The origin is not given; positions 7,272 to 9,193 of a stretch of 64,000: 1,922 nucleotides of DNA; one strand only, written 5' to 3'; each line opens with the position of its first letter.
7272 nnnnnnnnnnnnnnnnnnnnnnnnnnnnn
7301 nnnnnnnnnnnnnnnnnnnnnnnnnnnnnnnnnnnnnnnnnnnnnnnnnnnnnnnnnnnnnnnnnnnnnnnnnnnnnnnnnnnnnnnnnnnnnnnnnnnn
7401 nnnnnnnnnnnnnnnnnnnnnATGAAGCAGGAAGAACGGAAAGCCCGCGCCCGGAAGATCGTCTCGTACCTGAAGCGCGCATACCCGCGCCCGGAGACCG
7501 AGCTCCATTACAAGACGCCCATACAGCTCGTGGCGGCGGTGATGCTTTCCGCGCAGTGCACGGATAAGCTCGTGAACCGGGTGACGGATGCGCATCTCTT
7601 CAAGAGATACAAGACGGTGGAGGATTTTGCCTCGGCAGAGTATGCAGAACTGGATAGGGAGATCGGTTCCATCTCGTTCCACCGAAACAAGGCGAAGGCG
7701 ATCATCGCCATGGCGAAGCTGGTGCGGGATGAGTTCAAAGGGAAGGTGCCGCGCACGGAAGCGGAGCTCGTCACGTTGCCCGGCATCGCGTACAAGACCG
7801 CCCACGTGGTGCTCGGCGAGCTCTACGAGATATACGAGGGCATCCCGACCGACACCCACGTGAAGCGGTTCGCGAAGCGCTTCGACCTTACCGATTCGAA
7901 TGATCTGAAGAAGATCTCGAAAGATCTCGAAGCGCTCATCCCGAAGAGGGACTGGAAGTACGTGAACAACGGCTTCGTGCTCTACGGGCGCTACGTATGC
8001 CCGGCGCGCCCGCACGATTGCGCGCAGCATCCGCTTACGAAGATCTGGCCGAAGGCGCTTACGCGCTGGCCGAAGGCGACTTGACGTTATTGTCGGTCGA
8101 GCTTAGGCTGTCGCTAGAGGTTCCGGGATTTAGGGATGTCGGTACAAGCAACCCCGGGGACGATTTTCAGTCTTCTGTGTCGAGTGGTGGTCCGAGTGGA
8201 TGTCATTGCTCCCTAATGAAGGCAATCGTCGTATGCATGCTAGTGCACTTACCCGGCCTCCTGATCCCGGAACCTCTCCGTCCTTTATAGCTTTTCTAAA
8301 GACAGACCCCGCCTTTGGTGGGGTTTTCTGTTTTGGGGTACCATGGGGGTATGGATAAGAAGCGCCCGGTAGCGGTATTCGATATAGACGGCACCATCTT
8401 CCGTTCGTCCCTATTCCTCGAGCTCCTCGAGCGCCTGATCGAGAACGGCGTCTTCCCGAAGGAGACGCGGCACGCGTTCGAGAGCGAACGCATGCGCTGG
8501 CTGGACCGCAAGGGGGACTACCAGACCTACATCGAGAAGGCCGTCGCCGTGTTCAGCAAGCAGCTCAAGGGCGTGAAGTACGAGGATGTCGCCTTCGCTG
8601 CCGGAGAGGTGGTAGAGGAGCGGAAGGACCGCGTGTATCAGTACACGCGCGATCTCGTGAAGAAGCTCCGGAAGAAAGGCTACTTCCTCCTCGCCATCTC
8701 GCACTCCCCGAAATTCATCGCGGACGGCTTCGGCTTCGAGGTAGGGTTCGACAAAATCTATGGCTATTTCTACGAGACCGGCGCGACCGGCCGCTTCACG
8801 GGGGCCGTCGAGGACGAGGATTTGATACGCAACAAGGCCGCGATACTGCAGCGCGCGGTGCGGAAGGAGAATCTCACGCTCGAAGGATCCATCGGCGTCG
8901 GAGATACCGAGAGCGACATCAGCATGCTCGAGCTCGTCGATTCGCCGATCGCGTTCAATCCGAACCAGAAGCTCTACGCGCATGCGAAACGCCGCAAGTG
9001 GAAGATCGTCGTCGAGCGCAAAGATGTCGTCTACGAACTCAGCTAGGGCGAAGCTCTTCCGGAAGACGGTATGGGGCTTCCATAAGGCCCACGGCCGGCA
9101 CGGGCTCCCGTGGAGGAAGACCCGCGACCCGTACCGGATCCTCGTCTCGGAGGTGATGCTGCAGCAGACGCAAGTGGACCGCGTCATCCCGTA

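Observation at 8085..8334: Structured RNA candidate with nested long-range helices and its own terminator between nth and a HAD hydrolase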

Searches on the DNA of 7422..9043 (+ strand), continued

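Call 96: search_with_rna_model(model_id=R2, sources=[L171, L002], max_evalue=10, filters=off, show_alignments=3)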
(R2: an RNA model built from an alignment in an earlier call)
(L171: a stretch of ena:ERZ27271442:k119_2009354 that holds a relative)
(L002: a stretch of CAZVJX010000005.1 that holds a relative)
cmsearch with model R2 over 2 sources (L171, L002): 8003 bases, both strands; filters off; matches with E-value up to 10: 85.
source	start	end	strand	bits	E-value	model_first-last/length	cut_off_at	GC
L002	366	396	+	10.5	0.0066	1-197/197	no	0.65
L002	366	396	-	9.8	0.011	1-197/197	no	0.65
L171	488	509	+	7.5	0.049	1-197/197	no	0.59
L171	488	509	-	7.5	0.049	1-197/197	no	0.59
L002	3345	3397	+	6.6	0.087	1-197/197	no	0.64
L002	587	630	+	6.3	0.1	1-197/197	no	0.75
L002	1773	1832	-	5.5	0.18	74-133/197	no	0.58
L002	593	625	-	5.5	0.18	1-197/197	no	0.79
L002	4517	4547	+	4.2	0.4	1-197/197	no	0.55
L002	717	740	-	3.8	0.54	1-197/197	no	0.75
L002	3336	3352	-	3.7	0.55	1-197/197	no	0.71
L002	4977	5020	+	3.2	0.81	1-197/197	no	0.59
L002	4977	5020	-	3.1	0.83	1-197/197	no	0.59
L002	4153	4171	+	3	0.9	1-197/197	no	0.58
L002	5533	5611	+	2.9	0.93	54-135/197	no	0.58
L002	2055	2119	-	2.8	1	1-197/197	no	0.72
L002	4153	4171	-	2.6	1.2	1-197/197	no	0.58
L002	3624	3668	+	2.4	1.3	1-197/197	no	0.67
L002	717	740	+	2.4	1.3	1-197/197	no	0.75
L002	3624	3739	-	2.1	1.6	1-197/197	no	0.6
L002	3220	3229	-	2.1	1.6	143-152/197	no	0.7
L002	1624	1645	-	2.1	1.6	1-197/197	no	0.59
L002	1058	1119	+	1.9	1.8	1-197/197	no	0.68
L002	3220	3229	+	1.8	2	143-152/197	no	0.7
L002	2473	2483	-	1.8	2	1-197/197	no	0.64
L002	2473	2483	+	1.8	2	1-197/197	no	0.64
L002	1966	1981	+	1.7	2.1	1-197/197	no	0.69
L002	6546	6570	-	1.4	2.5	1-197/197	no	0.48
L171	794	846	-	1.4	2.5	1-197/197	no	0.57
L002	2074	2138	+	1.4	2.5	1-197/197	no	0.72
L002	3692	3907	+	1.2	2.9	1-197/197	no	0.58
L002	2843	2871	+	1.2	2.9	1-197/197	no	0.66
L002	2843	2871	-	1.1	3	1-197/197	no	0.66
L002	4201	4274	+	1.1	3.1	1-197/197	no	0.61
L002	6591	6603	-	1.1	3.1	140-152/197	no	0.69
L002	6120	6144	+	1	3.2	1-197/197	no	0.72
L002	4201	4286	-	1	3.3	1-197/197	no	0.59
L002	1022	1053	+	1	3.3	1-197/197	no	0.75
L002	4618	4651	+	0.9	3.6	1-197/197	no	0.44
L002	2684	2699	+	0.8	3.7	1-197/197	no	0.56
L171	43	62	+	0.8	3.9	1-197/197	no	0.5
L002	2684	2699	-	0.7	3.9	1-197/197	no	0.56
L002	5855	5908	+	0.7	3.9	80-133/197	no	0.61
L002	3390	3397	-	0.6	4.1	1-197/197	no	0.5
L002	6078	6102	-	0.6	4.2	1-197/197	no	0.68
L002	5708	5731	+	0.6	4.2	1-197/197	no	0.83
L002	3291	3333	+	0.6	4.3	1-197/197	no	0.58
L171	694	719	-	0.6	4.4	1-197/197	no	0.42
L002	2885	2903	+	0.5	4.4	1-197/197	no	0.53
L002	1966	2006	-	0.5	4.5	1-197/197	no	0.71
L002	229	267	+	0.5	4.5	1-197/197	no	0.62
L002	2557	2571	-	0.5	4.6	1-197/197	no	0.6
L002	2557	2571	+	0.4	4.8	1-197/197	no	0.6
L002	1058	1119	-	0.4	4.9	1-197/197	no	0.68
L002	653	689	+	0.4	4.9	1-197/197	no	0.65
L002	5708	5731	-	0.4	5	1-197/197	no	0.83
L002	6591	6600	+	0.3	5.2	143-152/197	no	0.8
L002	5073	5110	+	0.2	5.4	1-197/197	no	0.5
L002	1837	1868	-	0.2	5.4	1-197/197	no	0.72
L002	4788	4815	-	0.2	5.6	1-197/197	no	0.54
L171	947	1016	-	0.2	5.7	50-152/197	no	0.5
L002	3315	3333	-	0.1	6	1-197/197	no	0.63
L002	6548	6574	+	0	6.1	1-197/197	no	0.44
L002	444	477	-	0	6.2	1-197/197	no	0.65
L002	494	537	+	0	6.3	1-197/197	no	0.64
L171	176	188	+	0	6.4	140-152/197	no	0.38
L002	5551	5583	-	-0.1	6.6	1-197/197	no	0.61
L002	3949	3983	+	-0.1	6.9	99-133/197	no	0.54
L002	444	477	+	-0.1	6.9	1-197/197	no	0.65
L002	1624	1645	+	-0.2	7.2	1-197/197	no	0.59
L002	4549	4598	+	-0.2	7.2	1-197/197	no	0.62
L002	678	689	-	-0.2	7.4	1-197/197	no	0.5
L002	188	207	-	-0.3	7.5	1-197/197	no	0.55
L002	3052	3064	+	-0.3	7.8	140-152/197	no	0.62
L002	1024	1052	-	-0.3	7.9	1-197/197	no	0.76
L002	256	267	-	-0.4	8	1-197/197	no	0.5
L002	2894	2952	-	-0.4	8.2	1-197/197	no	0.58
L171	95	105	+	-0.4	8.3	1-197/197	no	0.55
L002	4941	4959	+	-0.4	8.3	1-197/197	no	0.53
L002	188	201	+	-0.6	9.1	1-197/197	no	0.57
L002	3492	3567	+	-0.6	9.1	1-197/197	no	0.59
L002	1891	1909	+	-0.6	9.1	1-197/197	no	0.68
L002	4941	4959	-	-0.6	9.3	1-197/197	no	0.53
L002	1245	1285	+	-0.7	9.8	1-197/197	no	0.59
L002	4492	4538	-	-0.7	9.9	1-197/197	no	0.66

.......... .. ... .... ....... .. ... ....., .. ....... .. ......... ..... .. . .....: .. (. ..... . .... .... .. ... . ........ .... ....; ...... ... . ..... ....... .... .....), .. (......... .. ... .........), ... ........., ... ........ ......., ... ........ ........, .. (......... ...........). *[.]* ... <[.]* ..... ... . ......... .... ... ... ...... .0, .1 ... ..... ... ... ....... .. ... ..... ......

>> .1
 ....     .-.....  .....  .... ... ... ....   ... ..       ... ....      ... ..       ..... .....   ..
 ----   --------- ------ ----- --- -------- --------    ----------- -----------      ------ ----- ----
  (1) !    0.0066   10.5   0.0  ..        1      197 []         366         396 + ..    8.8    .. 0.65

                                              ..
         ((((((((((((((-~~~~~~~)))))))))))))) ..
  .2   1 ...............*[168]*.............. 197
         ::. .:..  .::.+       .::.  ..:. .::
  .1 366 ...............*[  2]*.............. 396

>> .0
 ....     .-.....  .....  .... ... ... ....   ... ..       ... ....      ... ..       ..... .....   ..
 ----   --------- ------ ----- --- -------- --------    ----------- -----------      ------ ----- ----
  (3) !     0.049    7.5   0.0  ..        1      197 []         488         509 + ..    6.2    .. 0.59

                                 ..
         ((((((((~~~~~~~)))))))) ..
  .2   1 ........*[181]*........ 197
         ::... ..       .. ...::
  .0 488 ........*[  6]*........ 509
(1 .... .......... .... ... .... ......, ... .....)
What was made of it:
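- On Riboswitch / transcription attenuator: They are not recognisable as a whole in L171 or L002 (call 96).
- L171 and L002 share the layout but are not scored by the model (call 96).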

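Call 101: search_with_rna_model(model_id=R2, sources=[L010, L011, L012, L013, L014, L015, L016, L017, L018, L019, L020, L021, L022, L023, L024, L025, L026, L027, L028, L029, L030, L031, L032, L033, L034, L035, L036, L037, L038, L039, L040, L041, L042, L043, L044, L045, L046, L047, L048, L049, L050, L051, L052, L053, L054, L055, L056, L057, L058, L059, L060, L061, L062, L063, L064, L065, L066, L067, L068, L069, L070, L071, L072, L073, L074, L075, L076, L077, L078, L079, L080, L081, L095, L096, L097, L098, L099, L100, L101, L102, L103, L104, L105, L106, L107, L108, L109, L110, L111, L112, L113, L114, L115, L116, L117, L118, L119, L120, L121, L122], max_evalue=1)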
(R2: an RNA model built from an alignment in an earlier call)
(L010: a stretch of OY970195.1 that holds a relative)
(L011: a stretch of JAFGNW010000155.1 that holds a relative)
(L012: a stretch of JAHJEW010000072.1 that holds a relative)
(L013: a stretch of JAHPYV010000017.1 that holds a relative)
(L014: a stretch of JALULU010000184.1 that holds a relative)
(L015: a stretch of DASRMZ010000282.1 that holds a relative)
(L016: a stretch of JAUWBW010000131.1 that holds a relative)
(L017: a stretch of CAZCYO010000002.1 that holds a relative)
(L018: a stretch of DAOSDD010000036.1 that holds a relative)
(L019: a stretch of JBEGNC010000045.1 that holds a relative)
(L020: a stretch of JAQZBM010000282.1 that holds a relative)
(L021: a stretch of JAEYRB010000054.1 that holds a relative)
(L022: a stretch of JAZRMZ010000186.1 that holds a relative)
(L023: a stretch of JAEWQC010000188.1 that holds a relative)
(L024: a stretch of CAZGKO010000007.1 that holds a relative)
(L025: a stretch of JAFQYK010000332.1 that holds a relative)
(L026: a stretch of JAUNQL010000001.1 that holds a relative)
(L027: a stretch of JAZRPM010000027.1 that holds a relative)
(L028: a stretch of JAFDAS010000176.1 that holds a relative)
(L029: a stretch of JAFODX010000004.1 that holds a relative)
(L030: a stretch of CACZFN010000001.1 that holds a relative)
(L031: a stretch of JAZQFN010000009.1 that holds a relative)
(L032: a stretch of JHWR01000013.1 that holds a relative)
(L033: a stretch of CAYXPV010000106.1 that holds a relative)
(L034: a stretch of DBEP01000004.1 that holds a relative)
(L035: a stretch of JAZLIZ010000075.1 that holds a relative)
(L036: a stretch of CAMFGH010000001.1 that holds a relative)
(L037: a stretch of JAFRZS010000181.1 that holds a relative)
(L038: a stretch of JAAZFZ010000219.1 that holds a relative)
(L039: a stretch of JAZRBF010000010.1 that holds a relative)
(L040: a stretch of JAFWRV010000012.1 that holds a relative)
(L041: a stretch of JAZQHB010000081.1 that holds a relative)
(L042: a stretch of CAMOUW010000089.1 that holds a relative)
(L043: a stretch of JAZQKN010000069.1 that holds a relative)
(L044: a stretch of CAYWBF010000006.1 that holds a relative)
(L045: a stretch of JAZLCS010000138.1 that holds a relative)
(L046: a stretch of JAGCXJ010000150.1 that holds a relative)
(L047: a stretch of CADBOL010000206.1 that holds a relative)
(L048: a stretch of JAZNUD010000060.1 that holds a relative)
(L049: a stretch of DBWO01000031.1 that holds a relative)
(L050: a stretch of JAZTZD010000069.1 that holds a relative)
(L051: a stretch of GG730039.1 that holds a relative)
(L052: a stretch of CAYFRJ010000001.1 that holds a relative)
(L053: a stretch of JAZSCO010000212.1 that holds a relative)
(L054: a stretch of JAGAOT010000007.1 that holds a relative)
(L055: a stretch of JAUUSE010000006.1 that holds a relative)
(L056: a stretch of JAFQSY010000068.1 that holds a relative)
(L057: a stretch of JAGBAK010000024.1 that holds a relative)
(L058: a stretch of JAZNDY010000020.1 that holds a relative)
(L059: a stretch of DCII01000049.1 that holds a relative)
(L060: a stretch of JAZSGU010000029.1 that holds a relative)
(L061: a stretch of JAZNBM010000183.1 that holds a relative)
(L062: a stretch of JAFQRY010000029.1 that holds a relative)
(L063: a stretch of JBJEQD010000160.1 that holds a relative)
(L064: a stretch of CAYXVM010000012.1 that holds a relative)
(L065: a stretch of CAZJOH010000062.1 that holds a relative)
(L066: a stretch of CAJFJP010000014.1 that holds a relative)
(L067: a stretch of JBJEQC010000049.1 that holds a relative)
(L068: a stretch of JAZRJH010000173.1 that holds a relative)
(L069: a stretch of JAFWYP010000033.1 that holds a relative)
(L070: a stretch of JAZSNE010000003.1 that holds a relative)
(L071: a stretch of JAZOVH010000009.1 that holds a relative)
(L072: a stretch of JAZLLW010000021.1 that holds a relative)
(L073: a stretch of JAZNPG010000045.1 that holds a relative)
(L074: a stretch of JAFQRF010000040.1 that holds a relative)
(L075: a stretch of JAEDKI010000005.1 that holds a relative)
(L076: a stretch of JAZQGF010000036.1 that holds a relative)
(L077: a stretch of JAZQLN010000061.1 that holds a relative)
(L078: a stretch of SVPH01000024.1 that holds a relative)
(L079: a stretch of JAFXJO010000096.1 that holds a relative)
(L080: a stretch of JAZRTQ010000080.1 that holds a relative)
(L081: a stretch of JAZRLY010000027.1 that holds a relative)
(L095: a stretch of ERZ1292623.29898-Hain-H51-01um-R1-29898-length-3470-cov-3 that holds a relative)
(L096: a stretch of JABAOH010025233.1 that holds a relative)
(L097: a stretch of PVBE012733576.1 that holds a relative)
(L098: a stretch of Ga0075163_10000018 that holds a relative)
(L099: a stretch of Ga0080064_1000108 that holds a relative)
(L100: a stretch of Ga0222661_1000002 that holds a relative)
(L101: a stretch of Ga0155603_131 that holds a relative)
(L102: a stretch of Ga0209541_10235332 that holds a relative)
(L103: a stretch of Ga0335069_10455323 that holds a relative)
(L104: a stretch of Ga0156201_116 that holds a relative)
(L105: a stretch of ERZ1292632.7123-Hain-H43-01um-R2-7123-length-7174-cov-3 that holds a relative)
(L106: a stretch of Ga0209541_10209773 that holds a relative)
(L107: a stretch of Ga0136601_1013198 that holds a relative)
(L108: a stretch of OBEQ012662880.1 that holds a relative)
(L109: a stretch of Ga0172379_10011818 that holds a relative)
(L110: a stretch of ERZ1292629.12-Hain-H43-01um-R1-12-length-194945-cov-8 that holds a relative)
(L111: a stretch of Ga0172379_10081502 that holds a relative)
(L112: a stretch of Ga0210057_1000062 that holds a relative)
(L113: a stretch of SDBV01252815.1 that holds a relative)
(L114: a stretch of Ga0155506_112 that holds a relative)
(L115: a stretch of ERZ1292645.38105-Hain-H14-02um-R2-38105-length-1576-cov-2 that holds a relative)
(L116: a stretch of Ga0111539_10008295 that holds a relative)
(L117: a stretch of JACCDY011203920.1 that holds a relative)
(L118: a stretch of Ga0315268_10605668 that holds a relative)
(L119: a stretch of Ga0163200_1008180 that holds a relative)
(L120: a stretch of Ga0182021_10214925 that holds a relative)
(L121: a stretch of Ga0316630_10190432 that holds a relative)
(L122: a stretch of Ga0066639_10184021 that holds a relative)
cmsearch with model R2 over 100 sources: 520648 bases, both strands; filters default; matches with E-value up to 1: 0.
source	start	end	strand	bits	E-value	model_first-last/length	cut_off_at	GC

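Call 102: search_with_rna_model(model_id=R2, sources=[L123, L124, L125, L126, L127, L128, L129, L130, L131, L132, L133, L134, L135, L136, L137, L138, L139, L140, L141, L142, L143, L144, L145, L146, L147, L148, L149, L150, L151, L152, L153, L154, L155, L156, L157, L158, L159, L160, L161, L166, L167, L168], max_evalue=1)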
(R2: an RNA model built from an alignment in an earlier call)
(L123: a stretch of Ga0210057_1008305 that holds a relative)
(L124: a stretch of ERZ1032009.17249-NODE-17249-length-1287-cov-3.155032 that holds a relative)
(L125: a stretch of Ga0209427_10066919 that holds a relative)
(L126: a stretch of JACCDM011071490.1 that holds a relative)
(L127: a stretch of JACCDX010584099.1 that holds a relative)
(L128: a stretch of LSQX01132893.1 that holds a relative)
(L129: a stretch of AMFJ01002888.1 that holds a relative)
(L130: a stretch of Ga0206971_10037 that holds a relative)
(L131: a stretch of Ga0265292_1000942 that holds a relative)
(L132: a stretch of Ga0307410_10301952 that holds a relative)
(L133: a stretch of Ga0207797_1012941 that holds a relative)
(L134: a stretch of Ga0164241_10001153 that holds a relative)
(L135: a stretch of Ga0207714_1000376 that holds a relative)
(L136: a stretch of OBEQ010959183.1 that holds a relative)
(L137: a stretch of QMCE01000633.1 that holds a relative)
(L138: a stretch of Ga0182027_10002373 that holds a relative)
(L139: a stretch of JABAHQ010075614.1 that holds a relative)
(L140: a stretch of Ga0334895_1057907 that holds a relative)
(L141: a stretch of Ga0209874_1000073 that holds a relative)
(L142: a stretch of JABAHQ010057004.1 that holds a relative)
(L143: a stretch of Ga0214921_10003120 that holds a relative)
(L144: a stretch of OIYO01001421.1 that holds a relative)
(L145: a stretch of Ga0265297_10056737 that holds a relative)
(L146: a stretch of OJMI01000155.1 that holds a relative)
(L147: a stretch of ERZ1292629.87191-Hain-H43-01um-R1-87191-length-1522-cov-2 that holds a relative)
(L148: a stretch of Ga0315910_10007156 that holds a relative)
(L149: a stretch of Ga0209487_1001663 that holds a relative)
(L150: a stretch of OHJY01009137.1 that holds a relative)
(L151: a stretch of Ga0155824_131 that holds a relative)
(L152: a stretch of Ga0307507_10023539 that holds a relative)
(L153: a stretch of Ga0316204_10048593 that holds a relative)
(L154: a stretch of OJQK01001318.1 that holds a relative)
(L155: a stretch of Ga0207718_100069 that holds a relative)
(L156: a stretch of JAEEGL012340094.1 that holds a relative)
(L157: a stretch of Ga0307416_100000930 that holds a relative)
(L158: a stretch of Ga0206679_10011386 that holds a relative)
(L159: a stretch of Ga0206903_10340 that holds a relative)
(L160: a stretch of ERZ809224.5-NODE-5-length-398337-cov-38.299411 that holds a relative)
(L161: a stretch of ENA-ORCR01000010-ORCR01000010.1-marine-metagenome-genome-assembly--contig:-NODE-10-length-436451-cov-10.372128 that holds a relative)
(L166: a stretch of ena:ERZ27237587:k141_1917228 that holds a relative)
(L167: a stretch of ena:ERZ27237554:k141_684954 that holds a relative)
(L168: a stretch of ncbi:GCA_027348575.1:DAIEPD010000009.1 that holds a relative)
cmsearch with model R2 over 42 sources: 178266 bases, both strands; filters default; matches with E-value up to 1: 0.
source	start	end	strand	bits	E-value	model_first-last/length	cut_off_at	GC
